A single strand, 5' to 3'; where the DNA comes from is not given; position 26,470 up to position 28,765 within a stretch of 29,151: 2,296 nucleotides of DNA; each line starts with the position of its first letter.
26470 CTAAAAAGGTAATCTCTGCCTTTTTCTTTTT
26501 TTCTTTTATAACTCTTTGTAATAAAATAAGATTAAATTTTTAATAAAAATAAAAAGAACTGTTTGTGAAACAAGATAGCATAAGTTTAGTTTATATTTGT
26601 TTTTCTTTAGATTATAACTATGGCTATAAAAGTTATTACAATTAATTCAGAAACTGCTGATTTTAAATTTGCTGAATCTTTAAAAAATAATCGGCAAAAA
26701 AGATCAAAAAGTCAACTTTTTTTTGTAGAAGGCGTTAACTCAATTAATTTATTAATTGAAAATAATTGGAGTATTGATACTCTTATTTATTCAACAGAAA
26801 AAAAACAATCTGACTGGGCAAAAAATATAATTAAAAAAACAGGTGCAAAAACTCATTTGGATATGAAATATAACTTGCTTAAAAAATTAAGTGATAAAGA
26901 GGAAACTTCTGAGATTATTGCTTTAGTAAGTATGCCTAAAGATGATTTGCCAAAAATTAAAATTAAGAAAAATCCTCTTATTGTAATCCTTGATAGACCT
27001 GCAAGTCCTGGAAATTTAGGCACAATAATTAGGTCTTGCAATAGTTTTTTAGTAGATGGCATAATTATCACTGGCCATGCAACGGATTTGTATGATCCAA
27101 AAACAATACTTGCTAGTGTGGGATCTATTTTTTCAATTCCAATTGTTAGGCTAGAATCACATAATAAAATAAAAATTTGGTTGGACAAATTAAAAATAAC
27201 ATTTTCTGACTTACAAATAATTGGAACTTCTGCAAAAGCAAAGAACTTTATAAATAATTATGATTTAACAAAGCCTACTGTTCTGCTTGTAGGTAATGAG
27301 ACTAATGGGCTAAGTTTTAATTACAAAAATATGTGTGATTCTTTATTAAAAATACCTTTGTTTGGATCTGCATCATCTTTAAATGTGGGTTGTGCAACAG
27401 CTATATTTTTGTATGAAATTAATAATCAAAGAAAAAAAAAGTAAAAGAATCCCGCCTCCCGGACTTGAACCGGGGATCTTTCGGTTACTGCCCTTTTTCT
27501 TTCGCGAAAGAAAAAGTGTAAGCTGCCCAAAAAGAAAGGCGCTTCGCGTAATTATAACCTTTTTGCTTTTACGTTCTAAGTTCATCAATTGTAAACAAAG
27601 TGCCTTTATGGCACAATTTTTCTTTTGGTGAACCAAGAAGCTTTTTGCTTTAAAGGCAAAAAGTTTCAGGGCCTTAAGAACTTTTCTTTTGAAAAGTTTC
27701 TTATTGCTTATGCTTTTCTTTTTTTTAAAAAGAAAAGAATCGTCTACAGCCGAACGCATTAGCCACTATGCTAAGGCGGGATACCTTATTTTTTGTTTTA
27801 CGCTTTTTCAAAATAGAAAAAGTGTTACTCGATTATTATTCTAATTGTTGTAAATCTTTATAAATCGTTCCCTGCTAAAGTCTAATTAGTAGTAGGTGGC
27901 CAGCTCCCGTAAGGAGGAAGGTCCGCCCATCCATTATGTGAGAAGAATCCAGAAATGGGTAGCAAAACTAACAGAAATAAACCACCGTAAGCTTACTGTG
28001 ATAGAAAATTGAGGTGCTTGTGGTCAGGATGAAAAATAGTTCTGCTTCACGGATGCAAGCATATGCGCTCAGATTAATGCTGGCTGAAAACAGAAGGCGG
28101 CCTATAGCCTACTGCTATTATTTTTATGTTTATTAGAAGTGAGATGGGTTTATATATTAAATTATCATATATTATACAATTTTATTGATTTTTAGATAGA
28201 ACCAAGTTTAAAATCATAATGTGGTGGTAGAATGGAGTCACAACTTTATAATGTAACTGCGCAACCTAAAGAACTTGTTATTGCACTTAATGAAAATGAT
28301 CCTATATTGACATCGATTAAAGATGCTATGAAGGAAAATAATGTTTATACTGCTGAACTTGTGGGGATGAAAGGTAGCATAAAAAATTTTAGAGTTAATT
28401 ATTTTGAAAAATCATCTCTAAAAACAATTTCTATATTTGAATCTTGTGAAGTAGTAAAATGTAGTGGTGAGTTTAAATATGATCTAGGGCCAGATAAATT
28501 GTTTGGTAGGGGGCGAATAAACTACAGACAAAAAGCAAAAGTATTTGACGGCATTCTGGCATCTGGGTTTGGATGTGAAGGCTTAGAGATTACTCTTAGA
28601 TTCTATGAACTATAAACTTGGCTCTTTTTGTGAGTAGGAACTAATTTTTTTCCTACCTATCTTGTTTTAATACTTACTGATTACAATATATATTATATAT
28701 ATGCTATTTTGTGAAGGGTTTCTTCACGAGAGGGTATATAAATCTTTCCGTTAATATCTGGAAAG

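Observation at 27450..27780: tRNA-Tyr interrupted by an unusually long (258-nt), highly structured intron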

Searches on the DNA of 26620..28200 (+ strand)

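Call 6: search_rna_families(source=window, start=27380, end=28200, threshold=evalue, max_evalue=10, show_alignments=3)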
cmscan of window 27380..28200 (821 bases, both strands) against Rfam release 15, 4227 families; matches with E-value up to 10: 21.
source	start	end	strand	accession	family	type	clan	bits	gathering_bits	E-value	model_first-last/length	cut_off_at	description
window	27888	28116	+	RF00373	RNaseP_arch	Gene; ribozyme;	CL00002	109.5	84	1.3e-31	1-288/288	no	Archaeal RNase P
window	27632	27736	-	RF00515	PyrR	Cis-reg;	-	31.4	54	0.028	1-115/115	no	PyrR binding site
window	27638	27720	+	RF02579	tsr26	Gene; sRNA;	-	20.6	141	1.9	1-122/122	no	S. aureus tsr26 small RNA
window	27624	27704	-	RF02362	Yfr10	Gene; sRNA;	-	19.4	43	4.1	1-78/78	no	Cyanobacterial functional RNA 10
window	27674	27780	-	RF04180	BTnc231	Gene; sRNA;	-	18.7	80.4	0.3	1-154/154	no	Bacteroides sRNA BTnc231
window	27587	27694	-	RF00558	L20_leader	Cis-reg; leader;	-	18.5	58.7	0.7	1-127/127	no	Ribosomal protein L20 leader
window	27629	27742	+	RF02634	EF3314_EF3315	Gene; sRNA;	-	18.3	100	0.11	1-141/141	no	Enterococcus sRNA EF3314_EF3315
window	27575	27663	+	RF02313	TtnuHACA6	Gene; snRNA; snoRNA; HACA-box;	-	18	100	4.3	1-131/131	no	Tetrahymena snoRNA TtnuHACA6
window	27818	27955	-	RF02192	TCL6_2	Gene; lncRNA;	-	17.9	45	1.5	1-126/126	no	T-cell leukemia/lymphoma 6 conserved region 2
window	27593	27693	-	RF01770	rimP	Cis-reg; leader;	-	17.9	47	4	1-102/102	no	Gammaprotebacteria rimP leader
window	27629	27727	+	RF00558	L20_leader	Cis-reg; leader;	-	17.3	58.7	1.4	1-127/127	no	Ribosomal protein L20 leader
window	27492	27620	+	RF00082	SraG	Gene; sRNA;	-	16.8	50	3.3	1-177/177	no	SraG RNA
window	27592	27750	-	RF04184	BTnc060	Gene; sRNA;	-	16.7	228.9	6.4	1-213/213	no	Bacteroides sRNA BTnc060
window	27638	27666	+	RF00749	mir-208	Gene; miRNA;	-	15.5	56.4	2.3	11-65/77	no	mir-208 microRNA precursor family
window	27624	27718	-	RF00398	SNORA15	Gene; snRNA; snoRNA; HACA-box;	-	14.8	47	8.3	1-137/137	no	Small nucleolar RNA SNORA15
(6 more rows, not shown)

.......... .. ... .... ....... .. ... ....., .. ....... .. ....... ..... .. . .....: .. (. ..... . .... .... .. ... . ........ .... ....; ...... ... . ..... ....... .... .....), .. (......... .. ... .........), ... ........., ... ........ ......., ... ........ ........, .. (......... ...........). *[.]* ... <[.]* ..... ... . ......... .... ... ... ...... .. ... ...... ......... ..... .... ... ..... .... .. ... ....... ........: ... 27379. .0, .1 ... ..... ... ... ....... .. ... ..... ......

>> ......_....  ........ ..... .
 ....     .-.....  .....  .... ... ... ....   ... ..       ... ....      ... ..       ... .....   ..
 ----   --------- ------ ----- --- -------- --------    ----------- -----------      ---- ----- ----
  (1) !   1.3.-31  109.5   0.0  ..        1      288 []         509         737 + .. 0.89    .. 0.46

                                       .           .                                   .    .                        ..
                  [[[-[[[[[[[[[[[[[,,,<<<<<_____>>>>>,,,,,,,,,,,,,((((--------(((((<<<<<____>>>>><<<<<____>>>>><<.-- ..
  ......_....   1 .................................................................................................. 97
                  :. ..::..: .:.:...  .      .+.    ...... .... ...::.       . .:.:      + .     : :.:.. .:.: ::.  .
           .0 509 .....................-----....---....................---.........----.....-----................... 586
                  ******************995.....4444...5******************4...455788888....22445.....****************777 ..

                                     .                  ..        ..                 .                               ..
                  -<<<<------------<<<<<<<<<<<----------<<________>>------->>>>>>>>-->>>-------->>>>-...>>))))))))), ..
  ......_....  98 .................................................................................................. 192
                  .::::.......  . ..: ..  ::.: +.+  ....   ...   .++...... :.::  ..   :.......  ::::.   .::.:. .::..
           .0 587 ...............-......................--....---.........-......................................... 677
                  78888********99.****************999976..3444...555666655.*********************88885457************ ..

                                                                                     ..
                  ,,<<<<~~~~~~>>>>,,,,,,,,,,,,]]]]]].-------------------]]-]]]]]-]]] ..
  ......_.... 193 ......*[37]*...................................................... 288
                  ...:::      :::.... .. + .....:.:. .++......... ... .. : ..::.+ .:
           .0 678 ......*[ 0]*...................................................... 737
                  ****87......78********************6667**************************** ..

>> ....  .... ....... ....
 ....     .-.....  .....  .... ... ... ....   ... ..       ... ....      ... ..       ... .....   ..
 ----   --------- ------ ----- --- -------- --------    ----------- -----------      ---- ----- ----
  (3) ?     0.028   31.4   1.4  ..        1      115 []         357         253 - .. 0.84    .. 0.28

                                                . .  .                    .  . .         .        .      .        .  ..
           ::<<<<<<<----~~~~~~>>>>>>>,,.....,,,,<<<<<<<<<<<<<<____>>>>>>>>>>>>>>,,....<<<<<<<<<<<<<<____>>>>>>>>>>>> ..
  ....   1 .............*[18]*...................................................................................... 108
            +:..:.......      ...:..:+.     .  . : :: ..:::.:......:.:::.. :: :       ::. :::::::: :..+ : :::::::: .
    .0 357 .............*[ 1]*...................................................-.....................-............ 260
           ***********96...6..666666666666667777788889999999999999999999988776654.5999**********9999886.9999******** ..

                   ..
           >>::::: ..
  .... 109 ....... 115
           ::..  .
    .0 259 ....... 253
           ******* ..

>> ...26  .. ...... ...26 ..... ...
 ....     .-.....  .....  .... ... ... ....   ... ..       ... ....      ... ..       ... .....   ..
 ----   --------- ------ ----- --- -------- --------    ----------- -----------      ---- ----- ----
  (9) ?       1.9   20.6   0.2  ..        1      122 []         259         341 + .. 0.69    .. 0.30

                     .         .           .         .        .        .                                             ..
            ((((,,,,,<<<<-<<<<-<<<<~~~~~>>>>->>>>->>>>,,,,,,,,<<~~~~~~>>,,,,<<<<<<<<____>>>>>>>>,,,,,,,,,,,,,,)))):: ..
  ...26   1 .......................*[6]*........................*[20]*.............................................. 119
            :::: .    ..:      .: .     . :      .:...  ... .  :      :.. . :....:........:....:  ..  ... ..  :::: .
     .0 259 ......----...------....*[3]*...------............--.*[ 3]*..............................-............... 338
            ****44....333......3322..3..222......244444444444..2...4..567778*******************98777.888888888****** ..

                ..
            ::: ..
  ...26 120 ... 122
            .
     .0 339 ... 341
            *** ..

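Call 61: search_rna_families(sources=[L126, L127, L128, L134, L129], threshold=gathering)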
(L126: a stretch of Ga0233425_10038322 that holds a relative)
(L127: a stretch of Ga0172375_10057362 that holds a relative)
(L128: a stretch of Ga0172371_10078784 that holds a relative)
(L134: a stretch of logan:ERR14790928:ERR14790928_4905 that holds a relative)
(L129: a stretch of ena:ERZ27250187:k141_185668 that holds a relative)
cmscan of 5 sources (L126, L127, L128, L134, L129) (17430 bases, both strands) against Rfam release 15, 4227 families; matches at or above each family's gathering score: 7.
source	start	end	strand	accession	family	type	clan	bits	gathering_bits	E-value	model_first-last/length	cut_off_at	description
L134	560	789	-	RF00373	RNaseP_arch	Gene; ribozyme;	CL00002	126.1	84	1.8e-35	1-288/288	no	Archaeal RNase P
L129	1851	2077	-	RF00373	RNaseP_arch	Gene; ribozyme;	CL00002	110.4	84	1.5e-30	1-288/288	no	Archaeal RNase P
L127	46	274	+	RF00373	RNaseP_arch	Gene; ribozyme;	CL00002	109.2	84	3.4e-30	1-288/288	no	Archaeal RNase P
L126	1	222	-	RF00373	RNaseP_arch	Gene; ribozyme;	CL00002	96.8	84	2.6e-26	1-283/288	3'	Archaeal RNase P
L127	2950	3023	+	RF00005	tRNA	Gene; tRNA;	CL00001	69.3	29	1.3e-13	1-71/71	no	tRNA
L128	3126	3200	+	RF00005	tRNA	Gene; tRNA;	CL00001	62.8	29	8.2e-12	1-71/71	no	tRNA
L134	339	482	-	RF00005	tRNA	Gene; tRNA;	CL00001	52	29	7.6e-09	1-71/71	no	tRNA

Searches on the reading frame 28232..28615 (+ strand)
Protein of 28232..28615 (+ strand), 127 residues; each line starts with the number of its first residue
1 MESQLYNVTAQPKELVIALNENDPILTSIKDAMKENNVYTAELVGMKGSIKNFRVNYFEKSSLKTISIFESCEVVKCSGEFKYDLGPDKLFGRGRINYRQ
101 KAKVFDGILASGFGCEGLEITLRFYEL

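Call 7: search_protein_families(library=pfam, proteins=[window:28232-28615:+])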
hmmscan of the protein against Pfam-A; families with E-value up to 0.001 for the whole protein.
window:28232-28615:+ (127 aa): 1 family
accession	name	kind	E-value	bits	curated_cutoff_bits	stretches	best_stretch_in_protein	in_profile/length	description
PF03479.20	PCC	-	6.1e-06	27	25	1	15-83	3-73/117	Plants and Prokaryotes Conserved (PCC) domain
